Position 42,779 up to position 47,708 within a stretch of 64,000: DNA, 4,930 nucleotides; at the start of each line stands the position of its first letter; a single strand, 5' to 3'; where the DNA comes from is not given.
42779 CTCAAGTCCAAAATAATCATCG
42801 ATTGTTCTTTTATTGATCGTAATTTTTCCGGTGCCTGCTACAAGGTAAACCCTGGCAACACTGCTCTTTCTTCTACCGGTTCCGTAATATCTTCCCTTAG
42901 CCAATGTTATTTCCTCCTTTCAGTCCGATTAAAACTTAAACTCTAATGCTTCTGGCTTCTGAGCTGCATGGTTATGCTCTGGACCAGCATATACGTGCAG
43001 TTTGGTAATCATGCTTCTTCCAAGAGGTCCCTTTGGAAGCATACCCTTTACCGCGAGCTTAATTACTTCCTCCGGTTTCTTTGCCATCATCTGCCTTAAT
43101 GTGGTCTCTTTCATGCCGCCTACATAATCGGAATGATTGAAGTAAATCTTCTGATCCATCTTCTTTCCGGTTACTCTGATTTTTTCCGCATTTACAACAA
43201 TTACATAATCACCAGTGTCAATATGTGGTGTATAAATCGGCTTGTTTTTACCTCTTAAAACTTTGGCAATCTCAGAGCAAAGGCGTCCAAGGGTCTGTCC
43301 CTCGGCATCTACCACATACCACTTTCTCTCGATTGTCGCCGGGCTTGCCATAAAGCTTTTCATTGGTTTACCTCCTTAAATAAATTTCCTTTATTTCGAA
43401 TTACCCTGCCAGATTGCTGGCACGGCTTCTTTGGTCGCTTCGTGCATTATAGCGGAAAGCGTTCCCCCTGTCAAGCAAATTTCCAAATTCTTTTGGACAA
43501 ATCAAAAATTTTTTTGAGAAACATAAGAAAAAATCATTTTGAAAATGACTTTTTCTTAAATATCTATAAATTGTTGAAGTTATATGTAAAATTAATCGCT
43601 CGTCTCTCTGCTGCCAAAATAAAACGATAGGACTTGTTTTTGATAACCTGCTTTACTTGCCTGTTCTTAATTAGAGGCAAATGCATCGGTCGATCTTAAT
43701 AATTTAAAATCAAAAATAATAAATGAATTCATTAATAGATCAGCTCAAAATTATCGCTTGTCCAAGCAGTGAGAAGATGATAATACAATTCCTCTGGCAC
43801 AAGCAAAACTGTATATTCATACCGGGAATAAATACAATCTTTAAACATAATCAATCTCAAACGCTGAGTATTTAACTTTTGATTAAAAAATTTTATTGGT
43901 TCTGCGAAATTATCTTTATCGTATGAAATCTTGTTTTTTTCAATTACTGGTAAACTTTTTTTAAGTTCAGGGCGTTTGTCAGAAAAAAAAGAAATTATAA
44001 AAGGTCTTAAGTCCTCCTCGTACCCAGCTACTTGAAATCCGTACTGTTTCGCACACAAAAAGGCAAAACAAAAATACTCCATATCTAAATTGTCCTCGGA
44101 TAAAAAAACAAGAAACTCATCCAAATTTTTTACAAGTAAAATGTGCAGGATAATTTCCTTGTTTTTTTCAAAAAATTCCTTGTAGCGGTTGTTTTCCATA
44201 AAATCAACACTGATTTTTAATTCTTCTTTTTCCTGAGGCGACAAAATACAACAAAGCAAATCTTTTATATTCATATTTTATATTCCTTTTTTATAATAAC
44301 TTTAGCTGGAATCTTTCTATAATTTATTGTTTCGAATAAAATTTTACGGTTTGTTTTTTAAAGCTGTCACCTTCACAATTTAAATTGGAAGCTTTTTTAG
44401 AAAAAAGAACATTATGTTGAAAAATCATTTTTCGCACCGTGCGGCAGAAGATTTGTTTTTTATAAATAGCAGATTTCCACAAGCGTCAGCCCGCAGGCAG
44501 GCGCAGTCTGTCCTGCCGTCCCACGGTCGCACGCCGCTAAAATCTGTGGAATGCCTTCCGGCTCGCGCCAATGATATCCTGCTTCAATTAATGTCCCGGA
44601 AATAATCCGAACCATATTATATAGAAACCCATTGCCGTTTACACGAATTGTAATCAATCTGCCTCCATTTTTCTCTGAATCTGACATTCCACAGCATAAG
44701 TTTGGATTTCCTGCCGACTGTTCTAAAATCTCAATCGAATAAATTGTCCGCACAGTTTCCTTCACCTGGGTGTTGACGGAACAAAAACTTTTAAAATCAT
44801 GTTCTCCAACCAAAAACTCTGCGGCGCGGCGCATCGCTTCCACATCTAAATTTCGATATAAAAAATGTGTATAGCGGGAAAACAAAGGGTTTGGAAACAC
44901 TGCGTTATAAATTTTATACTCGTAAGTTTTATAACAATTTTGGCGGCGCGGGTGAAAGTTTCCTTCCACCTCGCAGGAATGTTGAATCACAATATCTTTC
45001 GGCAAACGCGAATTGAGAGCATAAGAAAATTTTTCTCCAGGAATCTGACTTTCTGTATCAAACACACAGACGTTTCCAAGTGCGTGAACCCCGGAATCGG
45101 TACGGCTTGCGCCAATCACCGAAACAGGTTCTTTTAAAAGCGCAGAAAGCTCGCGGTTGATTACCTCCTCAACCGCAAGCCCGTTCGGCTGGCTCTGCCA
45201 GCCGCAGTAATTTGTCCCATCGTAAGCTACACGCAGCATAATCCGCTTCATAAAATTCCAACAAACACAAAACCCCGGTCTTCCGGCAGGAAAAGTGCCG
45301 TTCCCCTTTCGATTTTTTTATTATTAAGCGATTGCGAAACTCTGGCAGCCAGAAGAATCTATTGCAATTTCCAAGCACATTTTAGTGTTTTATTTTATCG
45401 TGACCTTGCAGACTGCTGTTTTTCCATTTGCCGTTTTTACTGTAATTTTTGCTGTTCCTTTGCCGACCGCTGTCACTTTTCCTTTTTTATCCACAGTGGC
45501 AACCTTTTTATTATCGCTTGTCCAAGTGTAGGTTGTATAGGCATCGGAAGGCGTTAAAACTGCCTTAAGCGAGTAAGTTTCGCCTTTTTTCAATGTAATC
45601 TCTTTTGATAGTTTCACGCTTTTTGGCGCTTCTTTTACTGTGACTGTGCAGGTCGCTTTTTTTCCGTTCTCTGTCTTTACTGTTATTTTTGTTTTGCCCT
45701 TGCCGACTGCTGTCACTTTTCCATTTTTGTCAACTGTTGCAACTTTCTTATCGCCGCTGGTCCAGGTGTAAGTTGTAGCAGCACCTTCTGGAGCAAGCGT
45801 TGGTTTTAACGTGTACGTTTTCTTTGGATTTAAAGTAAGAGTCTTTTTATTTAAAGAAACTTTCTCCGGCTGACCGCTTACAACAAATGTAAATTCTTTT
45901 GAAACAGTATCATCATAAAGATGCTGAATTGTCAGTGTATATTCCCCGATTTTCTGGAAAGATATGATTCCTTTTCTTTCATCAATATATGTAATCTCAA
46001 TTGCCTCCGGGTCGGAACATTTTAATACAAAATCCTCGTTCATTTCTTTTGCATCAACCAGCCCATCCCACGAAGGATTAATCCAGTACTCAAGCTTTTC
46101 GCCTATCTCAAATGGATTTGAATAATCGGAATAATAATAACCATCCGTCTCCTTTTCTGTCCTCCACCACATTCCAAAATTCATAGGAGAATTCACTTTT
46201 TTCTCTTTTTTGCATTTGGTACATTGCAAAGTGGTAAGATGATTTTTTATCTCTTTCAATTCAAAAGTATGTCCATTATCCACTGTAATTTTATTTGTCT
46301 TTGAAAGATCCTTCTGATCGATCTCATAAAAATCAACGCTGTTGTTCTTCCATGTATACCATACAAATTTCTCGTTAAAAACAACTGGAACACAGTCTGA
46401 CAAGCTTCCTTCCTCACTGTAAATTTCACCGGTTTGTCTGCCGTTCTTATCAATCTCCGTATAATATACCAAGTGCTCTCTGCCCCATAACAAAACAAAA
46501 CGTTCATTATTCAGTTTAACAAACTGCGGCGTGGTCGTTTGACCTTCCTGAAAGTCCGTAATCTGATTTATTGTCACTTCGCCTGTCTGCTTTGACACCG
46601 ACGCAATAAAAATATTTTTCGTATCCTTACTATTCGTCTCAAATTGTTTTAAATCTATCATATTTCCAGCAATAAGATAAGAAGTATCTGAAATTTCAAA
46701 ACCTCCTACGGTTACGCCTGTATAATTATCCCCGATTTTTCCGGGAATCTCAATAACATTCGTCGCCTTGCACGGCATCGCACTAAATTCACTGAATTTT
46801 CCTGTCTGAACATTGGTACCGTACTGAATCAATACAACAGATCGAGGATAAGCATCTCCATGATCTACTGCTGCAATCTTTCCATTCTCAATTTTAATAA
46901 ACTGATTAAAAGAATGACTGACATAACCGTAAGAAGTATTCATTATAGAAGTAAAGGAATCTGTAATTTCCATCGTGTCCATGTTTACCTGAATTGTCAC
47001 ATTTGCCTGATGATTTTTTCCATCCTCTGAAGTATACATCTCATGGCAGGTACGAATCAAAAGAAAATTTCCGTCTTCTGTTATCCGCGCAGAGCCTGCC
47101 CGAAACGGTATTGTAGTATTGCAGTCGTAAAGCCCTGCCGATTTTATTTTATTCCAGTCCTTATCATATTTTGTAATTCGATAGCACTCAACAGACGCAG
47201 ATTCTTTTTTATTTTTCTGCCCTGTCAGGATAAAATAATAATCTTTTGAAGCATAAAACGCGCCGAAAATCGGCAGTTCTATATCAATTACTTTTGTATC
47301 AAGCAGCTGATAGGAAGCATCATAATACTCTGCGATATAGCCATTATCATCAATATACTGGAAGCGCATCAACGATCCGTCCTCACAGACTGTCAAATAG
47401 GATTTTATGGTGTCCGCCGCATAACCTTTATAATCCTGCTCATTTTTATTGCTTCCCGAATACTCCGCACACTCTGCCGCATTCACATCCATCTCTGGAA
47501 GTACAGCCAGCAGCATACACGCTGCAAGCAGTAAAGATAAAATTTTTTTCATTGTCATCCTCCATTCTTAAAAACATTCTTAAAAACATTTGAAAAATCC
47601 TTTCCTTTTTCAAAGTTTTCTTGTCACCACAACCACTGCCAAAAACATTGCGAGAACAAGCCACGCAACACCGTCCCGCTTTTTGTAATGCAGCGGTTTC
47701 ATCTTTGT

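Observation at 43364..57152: The conserved rpoA-rplQ / ecfAA'T-truA-rplM-rpsI cluster is interrupted by multiple lineage-specific insertions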

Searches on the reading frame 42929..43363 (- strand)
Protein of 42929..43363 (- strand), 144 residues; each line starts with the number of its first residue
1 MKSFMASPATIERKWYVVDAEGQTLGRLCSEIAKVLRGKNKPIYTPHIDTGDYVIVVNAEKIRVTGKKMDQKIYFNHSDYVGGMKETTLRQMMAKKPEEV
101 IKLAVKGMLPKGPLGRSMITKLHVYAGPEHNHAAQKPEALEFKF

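Call 4: search_protein_families(library=pfam, proteins=[window:42929-43363:-], max_evalue=0.01)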
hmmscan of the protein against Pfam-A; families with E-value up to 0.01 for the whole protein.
window:42929-43363:- (144 aa): 1 family
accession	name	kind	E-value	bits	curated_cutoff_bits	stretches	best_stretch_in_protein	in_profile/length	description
PF00572.24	Ribosomal_L13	-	2.9e-51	173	23.8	1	13-131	1-119/119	Ribosomal protein L13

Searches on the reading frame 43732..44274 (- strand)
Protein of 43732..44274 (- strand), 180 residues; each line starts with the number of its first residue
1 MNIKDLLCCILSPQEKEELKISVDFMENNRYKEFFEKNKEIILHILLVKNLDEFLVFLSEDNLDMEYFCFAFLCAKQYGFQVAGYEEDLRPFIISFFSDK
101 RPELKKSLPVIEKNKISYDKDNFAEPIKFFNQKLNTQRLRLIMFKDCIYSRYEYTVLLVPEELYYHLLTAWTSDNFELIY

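Call 4: search_protein_families(library=pfam, proteins=[window:43732-44274:-], max_evalue=0.01)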
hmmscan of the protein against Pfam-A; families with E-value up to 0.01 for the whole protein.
window:43732-44274:- (180 aa): 0 families

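Call 9: search_protein_families(library=ncbifam, proteins=[window:43732-44274:-], max_evalue=1)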
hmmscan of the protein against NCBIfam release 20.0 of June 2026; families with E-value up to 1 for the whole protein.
window:43732-44274:- (180 aa): 0 families

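Call 41: find_homologous_proteins(query=window:43732-44274:-, max_evalue=0.001)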
Query window:43732-44274:- (180 aa): 1 proteins with E <= 0.001 among 921 candidates.
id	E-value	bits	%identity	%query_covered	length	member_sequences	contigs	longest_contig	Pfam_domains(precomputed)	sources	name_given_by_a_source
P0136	7.0e-113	392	99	100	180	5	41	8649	-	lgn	-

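Call 76: search_protein_families(library=padloc, proteins=[window:43732-44274:-], max_evalue=0.01)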
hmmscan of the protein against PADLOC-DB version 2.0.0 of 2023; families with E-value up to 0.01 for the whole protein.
window:43732-44274:- (180 aa): 0 families

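Call 77: search_protein_families(library=phrogs, proteins=[window:43732-44274:-], max_evalue=0.01)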
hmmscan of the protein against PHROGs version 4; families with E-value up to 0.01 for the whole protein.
window:43732-44274:- (180 aa): 0 families

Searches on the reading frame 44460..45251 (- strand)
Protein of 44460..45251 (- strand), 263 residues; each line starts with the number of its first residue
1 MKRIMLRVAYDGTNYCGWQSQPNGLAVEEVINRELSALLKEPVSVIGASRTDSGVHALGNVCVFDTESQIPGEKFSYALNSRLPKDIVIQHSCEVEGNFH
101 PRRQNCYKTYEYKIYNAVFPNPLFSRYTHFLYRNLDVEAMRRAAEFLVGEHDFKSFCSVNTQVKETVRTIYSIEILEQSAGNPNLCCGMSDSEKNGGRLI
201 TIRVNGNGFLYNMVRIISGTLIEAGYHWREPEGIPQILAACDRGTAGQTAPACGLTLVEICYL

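Call 3: search_protein_families(library=pfam, proteins=[window:44460-45251:-], max_evalue=0.01)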
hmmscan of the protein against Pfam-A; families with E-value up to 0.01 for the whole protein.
window:44460-45251:- (263 aa): 1 family
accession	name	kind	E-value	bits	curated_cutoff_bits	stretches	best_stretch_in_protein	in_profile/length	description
PF01416.25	PseudoU_synth_1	-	1.3e-42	145.1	23.3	2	143-262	1-107/108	tRNA pseudouridine synthase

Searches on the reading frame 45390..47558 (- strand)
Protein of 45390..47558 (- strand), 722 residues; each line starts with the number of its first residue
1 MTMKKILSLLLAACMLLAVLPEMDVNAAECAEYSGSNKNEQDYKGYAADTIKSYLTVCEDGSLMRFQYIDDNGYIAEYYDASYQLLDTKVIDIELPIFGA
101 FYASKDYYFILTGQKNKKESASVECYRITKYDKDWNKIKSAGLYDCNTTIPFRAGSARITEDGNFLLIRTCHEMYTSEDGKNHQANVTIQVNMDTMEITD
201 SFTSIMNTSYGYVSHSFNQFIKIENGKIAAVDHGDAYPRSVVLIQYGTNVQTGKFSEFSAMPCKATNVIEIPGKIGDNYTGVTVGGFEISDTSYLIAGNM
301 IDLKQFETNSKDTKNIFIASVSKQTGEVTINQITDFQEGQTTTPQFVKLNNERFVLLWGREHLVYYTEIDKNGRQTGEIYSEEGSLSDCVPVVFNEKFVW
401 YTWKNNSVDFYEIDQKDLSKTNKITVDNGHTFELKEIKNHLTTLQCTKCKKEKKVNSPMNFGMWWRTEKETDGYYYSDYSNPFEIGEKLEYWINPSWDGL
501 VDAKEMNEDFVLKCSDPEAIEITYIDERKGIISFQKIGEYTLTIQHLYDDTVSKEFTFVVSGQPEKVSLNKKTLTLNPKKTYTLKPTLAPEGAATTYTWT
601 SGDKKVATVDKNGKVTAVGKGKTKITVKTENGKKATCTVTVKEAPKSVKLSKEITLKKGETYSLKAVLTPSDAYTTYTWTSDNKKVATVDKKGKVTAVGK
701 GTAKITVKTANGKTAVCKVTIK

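Call 3: search_protein_families(library=pfam, proteins=[window:45390-47558:-], max_evalue=0.01)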
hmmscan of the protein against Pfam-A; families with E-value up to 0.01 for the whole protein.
window:45390-47558:- (722 aa): 5 families
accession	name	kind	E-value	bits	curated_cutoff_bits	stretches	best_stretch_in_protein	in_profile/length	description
PF02368.24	Big_2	-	7.3e-25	87.2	22.8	2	647-718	4-78/79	Bacterial Ig-like domain (group 2)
PF22359.2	Big-like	-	8.9e-07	29.5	27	1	677-720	3-45/48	Bacterial Ig-like domain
PF06832.18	BiPBP_C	-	0.00035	20.9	26.8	0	654-716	23-87/90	Penicillin-Binding Protein C-terminus Family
PF22963.3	Ig_NUP210_3rd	-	0.0013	19.4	27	0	601-633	55-88/105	NUP210 Ig-like domain 3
PF00801.26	PKD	-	0.006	17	23.5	0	577-616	12-50/80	PKD domain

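Call 9: search_protein_families(library=ncbifam, proteins=[window:45390-47558:-], max_evalue=1)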
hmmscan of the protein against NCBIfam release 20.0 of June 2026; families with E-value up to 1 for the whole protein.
window:45390-47558:- (722 aa): 1 family
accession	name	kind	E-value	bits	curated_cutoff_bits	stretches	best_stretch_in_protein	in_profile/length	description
NF053514.2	JUQZ_fam_ocin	equivalog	4.2e-05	23.8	40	1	683-714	67-98/107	BLB8/JUQZ-1 family protein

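Call 76: search_protein_families(library=padloc, proteins=[window:45390-47558:-], max_evalue=0.01)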
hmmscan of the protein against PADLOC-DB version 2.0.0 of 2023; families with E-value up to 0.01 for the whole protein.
window:45390-47558:- (722 aa): 0 families

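Call 77: search_protein_families(library=phrogs, proteins=[window:45390-47558:-], max_evalue=0.01)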
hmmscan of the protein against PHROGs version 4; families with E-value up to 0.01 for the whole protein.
window:45390-47558:- (722 aa): 18 families
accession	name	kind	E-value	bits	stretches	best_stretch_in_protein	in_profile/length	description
phrog_215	-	head and packaging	1.1e-35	124.7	2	549-651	208-313/491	structural protein with Ig domain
phrog_10059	-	unknown function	2.8e-25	89.8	2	562-644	182-264/345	-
phrog_341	-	tail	4.5e-25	89.5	2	554-645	58-151/154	major tail protein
phrog_290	-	tail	7.2e-20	72.6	2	537-642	307-410/411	minor tail protein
phrog_22121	-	unknown function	6.6e-19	68.5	2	567-643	491-566/765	-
phrog_885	-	tail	3.1e-18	66.9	2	566-656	208-297/338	major tail protein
phrog_35892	-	unknown function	4.6e-15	55.3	2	545-642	705-809/1181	-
phrog_853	-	tail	5.9e-14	52.9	2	653-719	173-243/254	major tail protein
phrog_1280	-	other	3.9e-12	47.2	2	647-720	167-243/248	Ig domain containing protein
phrog_41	-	tail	6.7e-12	46.5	2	564-644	160-245/245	major tail protein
phrog_28902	-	tail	1e-11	44.8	1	565-714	116-274/709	major tail protein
phrog_12846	-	tail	1.3e-11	45.1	1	592-721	343-475/552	tail fiber protein; Ig-domain containing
phrog_26622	-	tail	1.4e-07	31.4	1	543-712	314-488/691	tail fiber protein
phrog_1328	-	head and packaging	1.6e-06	28.6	1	508-716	360-573/583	major head protein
phrog_11922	-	tail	6.7e-06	26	1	587-710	417-547/870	tail protein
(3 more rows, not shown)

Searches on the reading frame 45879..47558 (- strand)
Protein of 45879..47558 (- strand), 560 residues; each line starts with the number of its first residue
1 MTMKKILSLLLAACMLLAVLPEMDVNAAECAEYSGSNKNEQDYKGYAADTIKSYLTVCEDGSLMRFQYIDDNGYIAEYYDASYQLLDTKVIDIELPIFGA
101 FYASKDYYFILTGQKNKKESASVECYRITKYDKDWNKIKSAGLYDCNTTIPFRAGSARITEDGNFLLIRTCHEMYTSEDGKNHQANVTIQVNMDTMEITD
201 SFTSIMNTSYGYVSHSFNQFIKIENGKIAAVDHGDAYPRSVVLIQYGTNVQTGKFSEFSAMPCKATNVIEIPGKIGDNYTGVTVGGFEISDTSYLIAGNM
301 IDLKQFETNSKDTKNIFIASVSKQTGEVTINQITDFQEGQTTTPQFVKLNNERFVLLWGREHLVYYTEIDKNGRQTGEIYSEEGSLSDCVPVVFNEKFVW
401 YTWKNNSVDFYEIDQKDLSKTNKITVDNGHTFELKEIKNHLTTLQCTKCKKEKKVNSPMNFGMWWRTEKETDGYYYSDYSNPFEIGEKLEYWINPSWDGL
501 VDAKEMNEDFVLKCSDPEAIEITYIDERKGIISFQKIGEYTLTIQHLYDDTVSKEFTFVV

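Call 53: search_protein_representatives(protein=window:45879-47558:-)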
Query: 560 residues. Proteins with E-value up to 0.001 (for the whole library): 2754; up to 1e-10: 2432; up to 1e-30: 1715. The best 150 are listed.
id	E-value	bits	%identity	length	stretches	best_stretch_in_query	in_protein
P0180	4.9e-222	754.9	60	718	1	4-560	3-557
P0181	3.7e-195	666.2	55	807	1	3-560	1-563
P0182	1.2e-187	641.4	53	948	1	4-559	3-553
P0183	1.7e-178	611.1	52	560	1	8-559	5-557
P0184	1.6e-176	604.6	46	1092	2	4-560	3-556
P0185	1.2e-163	562.1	49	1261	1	14-559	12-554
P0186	1.1e-162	558.9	49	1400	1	4-559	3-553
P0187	1.6e-160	551.9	48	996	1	7-558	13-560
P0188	1.6e-160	551.9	47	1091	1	4-559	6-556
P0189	1.3e-159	548.8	49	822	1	4-559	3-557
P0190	2.0e-159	548.3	48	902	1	4-556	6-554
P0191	8.3e-159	546.2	49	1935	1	24-559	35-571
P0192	1.7e-158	545.2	49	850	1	4-558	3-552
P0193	4.4e-158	543.8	48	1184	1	3-560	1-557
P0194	8.6e-157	539.5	49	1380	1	7-556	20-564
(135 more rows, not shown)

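Call 64: predict_structure(alignment_id=A6)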
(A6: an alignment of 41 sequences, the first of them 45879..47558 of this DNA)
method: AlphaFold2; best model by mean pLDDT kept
length: 560 residues; sequences in the alignment: 41
mean_pLDDT: 89.9   pTM: 0.79
mean pLDDT of the five models: 89.9, 89.6, 89.1, 89.0, 88.6
residues with pLDDT >= 90: 390; 70-90: 133; 50-70: 29; < 50: 8
segments of 3 or more residues with pLDDT < 50: 21-24, 207-209
pLDDT, mean of each block of 10 residues (from residue 1): 81 75 56 87 86 96 93 89 91 94 98 97 98 97 95 93 97 89 90 98 66 68 95 83 92 78 86 84 95 97 78 90 97 92 95 97 97 97 95 95 93 96 91 89 88 91 91 89 94 86 83 93 91 96 94 95
secondary structure, 60 per line:
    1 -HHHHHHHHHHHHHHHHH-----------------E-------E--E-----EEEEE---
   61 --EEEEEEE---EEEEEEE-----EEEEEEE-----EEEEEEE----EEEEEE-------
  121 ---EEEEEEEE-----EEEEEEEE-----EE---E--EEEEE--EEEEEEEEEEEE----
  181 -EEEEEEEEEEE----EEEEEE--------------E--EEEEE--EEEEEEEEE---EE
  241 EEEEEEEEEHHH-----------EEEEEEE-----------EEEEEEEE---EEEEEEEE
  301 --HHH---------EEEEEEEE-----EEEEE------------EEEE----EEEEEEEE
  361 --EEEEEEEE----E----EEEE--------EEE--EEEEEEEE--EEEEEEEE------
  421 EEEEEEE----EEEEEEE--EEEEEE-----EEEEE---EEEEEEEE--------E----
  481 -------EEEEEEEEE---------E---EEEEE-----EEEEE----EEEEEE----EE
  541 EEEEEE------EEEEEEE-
elements in order: H2-18 E53-57 E63-69 E73-79 E85-91 E97-103 E108-113 E124-131 E137-144 E158-162 E165-176 E182-192 E197-202 E220-224 E227-235 E239-249 E264-270 E282-289 E293-300 E315-322 E328-332 E345-348 E353-360 E363-370 E380-383 E392-394 E397-404 E407-414 E421-427 E432-438 E441-446 E452-456 E460-467 E488-496 E510-514 E520-524 E529-534 E539-546 E553-559
